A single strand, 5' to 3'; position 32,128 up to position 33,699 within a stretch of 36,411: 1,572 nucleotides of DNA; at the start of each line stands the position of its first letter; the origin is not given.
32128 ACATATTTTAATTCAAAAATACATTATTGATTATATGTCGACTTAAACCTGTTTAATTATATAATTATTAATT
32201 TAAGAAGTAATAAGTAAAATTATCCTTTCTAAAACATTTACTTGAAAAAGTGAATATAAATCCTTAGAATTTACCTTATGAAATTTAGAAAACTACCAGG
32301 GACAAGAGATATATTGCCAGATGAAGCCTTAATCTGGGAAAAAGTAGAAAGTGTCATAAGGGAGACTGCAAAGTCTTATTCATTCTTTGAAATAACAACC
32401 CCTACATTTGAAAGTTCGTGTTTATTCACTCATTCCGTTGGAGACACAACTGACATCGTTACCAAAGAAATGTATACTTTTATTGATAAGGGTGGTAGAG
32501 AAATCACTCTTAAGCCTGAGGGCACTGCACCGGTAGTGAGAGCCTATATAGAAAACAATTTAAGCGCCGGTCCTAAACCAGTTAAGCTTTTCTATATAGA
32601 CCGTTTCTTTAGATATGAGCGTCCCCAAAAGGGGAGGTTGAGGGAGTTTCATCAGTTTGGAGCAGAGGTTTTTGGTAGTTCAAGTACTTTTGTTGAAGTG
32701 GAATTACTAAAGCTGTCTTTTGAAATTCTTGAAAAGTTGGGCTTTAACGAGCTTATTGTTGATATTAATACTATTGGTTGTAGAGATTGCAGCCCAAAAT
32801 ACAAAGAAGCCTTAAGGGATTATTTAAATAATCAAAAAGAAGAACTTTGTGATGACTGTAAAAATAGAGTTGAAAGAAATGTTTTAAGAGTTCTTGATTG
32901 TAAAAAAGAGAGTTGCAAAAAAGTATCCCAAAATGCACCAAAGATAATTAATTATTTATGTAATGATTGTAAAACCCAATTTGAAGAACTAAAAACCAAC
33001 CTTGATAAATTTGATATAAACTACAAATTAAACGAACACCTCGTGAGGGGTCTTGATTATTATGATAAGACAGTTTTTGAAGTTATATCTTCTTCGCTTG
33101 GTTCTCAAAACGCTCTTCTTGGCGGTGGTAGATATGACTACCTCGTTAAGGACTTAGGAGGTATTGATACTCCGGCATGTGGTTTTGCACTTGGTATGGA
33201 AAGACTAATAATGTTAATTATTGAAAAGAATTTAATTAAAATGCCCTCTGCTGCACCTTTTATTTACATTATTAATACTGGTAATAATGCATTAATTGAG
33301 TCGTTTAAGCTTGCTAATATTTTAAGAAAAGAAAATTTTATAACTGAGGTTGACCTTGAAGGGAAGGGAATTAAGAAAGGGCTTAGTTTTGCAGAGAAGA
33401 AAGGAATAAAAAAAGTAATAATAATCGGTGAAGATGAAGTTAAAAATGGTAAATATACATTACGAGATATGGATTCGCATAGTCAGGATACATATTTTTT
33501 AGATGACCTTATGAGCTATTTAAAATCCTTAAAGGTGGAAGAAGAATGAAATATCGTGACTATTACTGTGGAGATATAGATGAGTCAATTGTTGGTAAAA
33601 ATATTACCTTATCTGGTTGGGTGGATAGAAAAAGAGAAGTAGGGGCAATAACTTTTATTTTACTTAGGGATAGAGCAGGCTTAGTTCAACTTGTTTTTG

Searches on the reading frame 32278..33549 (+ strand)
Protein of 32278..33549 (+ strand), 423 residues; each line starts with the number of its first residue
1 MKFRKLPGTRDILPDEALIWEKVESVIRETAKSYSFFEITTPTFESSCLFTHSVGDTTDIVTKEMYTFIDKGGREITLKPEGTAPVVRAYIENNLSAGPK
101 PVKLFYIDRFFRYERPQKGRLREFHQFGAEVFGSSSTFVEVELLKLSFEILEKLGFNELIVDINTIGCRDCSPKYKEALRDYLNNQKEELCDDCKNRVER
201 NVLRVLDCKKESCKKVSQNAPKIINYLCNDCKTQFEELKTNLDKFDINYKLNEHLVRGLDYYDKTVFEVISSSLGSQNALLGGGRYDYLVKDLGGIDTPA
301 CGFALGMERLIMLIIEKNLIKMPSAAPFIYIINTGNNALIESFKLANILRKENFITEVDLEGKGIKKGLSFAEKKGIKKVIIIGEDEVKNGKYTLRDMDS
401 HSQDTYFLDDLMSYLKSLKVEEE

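Call 51: find_encoding_contigs(protein=window:32278-33549:+, flank=2500, max_places=8)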
Protein window:32278-33549:+ (423 aa): 24 contigs read that carry it; 8 places shown.
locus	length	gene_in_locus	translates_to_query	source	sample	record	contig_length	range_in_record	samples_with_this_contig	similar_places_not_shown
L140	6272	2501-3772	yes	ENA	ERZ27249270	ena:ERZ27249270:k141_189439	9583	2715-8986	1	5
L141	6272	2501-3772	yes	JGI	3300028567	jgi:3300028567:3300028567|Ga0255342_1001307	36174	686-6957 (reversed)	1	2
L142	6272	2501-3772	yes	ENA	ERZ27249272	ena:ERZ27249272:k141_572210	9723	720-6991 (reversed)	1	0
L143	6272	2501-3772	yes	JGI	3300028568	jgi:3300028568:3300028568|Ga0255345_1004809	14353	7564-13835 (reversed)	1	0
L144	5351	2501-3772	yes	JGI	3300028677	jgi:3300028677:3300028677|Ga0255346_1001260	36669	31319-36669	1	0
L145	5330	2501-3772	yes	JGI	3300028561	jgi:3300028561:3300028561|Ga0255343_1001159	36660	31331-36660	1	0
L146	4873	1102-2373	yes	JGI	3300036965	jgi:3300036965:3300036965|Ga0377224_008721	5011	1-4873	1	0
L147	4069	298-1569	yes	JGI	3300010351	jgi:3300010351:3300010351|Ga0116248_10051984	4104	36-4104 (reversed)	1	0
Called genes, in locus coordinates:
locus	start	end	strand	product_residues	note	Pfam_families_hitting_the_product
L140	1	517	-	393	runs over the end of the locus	PF00162:PGK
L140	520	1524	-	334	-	PF00044:Gp_dh_N, PF02800:Gp_dh_C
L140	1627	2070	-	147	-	PF00583:Acetyltransf_1, PF13673:Acetyltransf_10, PF13508:Acetyltransf_7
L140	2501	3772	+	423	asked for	PF00152:tRNA-synt_2 (faint), PF01409:tRNA-synt_2d (faint), PF13393:tRNA-synt_His, PF00587:tRNA-synt_2b, PF03129:HGTP_anticodon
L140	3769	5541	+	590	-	PF01336:tRNA_anti-codon, PF00152:tRNA-synt_2, PF02938:GAD (faint)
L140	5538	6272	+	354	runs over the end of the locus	PF01321:Creatinase_N, PF00557:Peptidase_M24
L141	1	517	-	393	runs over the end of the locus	PF00162:PGK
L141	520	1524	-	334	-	PF00044:Gp_dh_N, PF02800:Gp_dh_C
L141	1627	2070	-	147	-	PF00583:Acetyltransf_1, PF13673:Acetyltransf_10, PF13508:Acetyltransf_7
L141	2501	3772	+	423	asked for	PF00152:tRNA-synt_2 (faint), PF01409:tRNA-synt_2d (faint), PF13393:tRNA-synt_His, PF00587:tRNA-synt_2b, PF03129:HGTP_anticodon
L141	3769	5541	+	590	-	PF01336:tRNA_anti-codon, PF00152:tRNA-synt_2, PF02938:GAD (faint)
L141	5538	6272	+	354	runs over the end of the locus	PF01321:Creatinase_N, PF00557:Peptidase_M24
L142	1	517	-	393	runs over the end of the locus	PF00162:PGK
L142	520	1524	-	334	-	PF00044:Gp_dh_N, PF02800:Gp_dh_C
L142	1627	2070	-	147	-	PF00583:Acetyltransf_1, PF13673:Acetyltransf_10, PF13508:Acetyltransf_7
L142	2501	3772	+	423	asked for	PF00152:tRNA-synt_2 (faint), PF01409:tRNA-synt_2d (faint), PF13393:tRNA-synt_His, PF00587:tRNA-synt_2b, PF03129:HGTP_anticodon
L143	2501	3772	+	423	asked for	PF00152:tRNA-synt_2 (faint), PF01409:tRNA-synt_2d (faint), PF13393:tRNA-synt_His, PF00587:tRNA-synt_2b, PF03129:HGTP_anticodon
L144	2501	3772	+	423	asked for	PF00152:tRNA-synt_2 (faint), PF01409:tRNA-synt_2d (faint), PF13393:tRNA-synt_His, PF00587:tRNA-synt_2b, PF03129:HGTP_anticodon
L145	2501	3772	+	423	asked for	PF00152:tRNA-synt_2 (faint), PF01409:tRNA-synt_2d (faint), PF13393:tRNA-synt_His, PF00587:tRNA-synt_2b, PF03129:HGTP_anticodon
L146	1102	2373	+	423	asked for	PF00152:tRNA-synt_2 (faint), PF01409:tRNA-synt_2d (faint), PF13393:tRNA-synt_His, PF00587:tRNA-synt_2b, PF03129:HGTP_anticodon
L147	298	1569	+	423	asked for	PF00152:tRNA-synt_2 (faint), PF01409:tRNA-synt_2d (faint), PF13393:tRNA-synt_His, PF00587:tRNA-synt_2b, PF03129:HGTP_anticodon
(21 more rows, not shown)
